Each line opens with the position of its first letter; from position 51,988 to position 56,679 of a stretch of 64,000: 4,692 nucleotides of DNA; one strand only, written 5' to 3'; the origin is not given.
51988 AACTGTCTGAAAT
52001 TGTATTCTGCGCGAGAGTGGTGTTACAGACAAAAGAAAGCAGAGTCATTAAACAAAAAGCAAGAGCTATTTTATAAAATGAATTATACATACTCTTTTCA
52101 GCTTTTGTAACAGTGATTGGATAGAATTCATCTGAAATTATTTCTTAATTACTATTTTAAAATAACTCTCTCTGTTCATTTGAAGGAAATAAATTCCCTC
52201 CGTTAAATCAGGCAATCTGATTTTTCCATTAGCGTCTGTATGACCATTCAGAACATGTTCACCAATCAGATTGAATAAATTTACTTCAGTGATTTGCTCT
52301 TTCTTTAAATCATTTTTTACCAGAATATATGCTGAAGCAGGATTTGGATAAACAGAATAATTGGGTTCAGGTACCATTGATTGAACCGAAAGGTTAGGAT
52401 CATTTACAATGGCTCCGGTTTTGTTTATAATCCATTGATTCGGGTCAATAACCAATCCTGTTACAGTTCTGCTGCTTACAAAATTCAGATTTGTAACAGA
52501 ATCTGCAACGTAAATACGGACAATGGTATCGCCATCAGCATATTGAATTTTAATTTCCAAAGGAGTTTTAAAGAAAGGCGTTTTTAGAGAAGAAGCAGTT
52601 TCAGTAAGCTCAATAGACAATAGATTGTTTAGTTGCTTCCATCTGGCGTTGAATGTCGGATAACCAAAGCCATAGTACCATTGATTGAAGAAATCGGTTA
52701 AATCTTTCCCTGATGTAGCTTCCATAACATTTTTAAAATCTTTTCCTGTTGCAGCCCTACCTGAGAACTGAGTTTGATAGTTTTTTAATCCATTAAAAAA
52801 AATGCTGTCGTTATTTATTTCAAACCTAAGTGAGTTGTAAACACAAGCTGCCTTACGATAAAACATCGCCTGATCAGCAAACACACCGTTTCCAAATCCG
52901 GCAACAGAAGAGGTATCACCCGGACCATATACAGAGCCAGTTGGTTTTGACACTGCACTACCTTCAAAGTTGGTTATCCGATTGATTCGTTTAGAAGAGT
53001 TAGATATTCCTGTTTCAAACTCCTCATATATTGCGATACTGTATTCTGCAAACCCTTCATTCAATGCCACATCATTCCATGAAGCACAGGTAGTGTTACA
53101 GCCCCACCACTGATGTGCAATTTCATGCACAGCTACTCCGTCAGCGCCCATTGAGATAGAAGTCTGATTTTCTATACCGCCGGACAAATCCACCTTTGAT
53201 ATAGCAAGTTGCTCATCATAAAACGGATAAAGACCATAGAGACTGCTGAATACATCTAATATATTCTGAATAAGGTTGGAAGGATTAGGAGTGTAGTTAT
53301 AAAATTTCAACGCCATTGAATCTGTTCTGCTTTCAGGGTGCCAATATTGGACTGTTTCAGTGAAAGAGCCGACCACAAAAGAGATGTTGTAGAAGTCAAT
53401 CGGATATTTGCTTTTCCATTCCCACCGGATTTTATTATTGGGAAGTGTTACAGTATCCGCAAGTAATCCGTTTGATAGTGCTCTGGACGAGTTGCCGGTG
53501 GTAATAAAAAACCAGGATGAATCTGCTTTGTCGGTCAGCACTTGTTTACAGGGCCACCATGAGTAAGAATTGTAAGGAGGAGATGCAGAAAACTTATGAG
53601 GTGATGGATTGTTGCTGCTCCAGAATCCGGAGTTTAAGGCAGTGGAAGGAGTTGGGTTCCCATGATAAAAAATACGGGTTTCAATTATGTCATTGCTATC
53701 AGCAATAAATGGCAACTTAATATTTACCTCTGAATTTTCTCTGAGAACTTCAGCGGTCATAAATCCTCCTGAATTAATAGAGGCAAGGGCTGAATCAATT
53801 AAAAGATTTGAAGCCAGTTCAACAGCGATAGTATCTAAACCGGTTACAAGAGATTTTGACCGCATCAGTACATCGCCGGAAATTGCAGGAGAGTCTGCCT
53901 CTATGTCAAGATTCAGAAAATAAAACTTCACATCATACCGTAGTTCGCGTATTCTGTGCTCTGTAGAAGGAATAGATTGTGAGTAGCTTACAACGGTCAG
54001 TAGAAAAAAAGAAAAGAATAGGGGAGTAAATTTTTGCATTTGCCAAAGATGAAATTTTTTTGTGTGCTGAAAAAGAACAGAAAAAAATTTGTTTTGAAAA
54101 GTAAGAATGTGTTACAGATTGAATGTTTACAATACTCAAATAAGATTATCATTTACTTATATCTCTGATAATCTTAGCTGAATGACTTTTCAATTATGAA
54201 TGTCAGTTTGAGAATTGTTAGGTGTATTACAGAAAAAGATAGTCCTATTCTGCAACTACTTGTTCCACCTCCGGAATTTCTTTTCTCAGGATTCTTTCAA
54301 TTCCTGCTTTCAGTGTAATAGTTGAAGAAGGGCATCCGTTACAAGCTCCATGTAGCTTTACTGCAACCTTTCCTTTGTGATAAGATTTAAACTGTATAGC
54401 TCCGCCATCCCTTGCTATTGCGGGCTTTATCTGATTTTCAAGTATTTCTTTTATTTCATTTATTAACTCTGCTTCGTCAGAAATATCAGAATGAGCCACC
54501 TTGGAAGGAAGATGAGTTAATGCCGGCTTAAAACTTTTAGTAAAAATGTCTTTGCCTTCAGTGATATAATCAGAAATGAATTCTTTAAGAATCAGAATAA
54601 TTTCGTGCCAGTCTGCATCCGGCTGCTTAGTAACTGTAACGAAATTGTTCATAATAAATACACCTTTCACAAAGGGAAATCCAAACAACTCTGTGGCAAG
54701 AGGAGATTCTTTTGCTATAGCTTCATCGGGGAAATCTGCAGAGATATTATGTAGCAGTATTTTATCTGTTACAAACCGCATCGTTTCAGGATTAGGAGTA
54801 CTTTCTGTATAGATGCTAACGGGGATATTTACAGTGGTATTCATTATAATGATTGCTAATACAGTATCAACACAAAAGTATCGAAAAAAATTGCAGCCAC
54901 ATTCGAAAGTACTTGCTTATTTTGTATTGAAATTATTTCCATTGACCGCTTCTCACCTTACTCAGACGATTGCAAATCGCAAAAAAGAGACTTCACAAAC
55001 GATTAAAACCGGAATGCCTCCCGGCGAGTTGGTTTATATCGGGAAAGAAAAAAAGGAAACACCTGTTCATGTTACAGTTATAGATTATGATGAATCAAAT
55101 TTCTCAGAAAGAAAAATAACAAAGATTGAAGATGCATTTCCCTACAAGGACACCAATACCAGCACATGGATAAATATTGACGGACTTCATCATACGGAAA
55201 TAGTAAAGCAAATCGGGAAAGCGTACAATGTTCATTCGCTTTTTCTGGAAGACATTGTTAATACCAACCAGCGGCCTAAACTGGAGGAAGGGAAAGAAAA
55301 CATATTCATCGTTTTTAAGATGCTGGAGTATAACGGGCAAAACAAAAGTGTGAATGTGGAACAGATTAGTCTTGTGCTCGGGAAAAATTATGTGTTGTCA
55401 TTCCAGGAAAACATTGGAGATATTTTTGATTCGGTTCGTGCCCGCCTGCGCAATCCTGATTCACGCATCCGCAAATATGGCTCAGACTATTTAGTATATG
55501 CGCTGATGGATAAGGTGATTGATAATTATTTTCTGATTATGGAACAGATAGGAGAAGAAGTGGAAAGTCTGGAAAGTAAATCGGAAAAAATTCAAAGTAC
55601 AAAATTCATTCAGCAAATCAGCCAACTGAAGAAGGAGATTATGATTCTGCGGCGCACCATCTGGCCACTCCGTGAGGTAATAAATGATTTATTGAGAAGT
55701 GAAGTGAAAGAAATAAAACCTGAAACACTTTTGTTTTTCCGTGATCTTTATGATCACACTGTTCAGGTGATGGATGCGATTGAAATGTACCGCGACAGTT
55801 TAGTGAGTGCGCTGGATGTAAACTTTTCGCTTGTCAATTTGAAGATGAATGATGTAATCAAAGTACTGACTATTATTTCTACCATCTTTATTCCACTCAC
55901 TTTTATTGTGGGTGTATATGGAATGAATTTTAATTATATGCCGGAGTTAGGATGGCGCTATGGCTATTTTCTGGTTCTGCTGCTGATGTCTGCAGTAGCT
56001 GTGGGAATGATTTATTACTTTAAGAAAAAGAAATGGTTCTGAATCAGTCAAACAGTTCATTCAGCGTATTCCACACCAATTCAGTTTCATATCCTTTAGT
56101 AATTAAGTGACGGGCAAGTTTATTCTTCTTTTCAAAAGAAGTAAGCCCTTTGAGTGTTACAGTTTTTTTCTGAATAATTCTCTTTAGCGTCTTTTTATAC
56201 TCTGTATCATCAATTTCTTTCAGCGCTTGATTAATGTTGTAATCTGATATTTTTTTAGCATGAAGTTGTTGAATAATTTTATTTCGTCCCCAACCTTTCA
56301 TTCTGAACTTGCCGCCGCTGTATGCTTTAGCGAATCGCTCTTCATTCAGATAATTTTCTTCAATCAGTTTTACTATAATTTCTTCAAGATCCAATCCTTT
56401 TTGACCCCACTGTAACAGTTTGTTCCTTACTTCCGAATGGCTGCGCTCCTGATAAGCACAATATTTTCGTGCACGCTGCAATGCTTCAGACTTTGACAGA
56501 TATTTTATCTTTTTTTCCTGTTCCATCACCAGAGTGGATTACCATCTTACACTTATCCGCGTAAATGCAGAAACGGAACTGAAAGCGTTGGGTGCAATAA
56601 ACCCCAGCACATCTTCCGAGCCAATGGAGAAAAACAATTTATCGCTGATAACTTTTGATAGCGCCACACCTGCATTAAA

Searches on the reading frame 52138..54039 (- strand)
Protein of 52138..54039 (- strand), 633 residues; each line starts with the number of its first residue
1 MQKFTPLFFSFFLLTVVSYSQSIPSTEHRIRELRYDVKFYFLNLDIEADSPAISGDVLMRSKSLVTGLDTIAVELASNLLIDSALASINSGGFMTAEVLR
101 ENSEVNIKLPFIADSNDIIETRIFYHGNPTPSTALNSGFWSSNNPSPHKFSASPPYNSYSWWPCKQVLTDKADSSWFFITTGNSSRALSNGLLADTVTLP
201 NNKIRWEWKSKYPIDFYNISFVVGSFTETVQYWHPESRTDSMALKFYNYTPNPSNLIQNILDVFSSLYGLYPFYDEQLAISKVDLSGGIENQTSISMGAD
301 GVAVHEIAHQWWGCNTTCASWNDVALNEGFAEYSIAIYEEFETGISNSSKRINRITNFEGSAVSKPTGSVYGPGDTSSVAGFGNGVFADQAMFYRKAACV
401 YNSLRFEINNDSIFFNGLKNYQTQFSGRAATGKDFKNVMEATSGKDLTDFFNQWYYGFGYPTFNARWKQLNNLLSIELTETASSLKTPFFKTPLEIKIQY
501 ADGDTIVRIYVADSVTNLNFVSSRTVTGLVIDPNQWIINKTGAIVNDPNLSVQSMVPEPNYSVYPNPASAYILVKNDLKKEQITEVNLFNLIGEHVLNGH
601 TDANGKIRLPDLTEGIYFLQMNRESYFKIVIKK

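Call 70: search_protein_families(library=pfam, proteins=[window:52138-54039:-], max_evalue=0.00001)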
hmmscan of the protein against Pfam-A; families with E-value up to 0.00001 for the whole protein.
window:52138-54039:- (633 aa): 2 families
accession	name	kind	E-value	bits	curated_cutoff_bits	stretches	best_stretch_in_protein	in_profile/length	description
PF01433.26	Peptidase_M1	-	6.2e-19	68.9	27.7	1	301-454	69-218/218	Peptidase family M1 domain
PF18962.6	Por_Secre_tail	-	5.2e-10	39.9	27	1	563-629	1-73/75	Secretion system C-terminal sorting domain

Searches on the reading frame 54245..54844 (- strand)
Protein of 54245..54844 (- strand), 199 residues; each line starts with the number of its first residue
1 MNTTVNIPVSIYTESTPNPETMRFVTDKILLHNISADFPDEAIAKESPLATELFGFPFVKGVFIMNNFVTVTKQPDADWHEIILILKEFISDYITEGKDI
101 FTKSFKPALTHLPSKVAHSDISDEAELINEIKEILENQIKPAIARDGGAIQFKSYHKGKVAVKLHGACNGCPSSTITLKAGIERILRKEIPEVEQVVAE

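Call 70: search_protein_families(library=pfam, proteins=[window:54245-54844:-], max_evalue=0.00001)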
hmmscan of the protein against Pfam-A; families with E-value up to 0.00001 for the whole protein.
window:54245-54844:- (199 aa): 2 families
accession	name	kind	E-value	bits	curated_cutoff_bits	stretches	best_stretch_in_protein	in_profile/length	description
PF08712.16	Nfu_N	-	8.8e-27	93.4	27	1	11-97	1-88/88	Scaffold protein Nfu/NifU N terminal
PF01106.22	NifU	-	7.6e-26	90.5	27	1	131-197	1-67/67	NifU-like domain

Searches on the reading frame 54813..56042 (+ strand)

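Call 70: search_protein_families(library=pfam, proteins=[window:54813-56042:+], max_evalue=0.00001)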
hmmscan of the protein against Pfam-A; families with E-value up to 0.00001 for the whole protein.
window:54813-56042:+ (409 aa): 1 family
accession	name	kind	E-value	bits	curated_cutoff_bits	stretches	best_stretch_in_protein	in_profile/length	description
PF01544.23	CorA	-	2e-71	241.1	27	1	117-405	4-292/292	CorA-like Mg2+ transporter protein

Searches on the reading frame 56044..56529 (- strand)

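Call 70: search_protein_families(library=pfam, proteins=[window:56044-56529:-], max_evalue=0.00001)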
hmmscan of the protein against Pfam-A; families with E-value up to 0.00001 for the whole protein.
window:56044-56529:- (161 aa): 3 families
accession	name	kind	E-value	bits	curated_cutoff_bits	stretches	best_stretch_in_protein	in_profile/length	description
PF02631.22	RecX_HTH2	-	1.2e-13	51.5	26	1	62-103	1-42/42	RecX, second three-helix domain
PF21982.2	RecX_HTH1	-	2.5e-08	34.2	26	0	16-42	1-27/40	RecX, first three-helix domain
PF21981.2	RecX_HTH3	-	1.4e-07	32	26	1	113-154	5-46/48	RecX, third three-helix domain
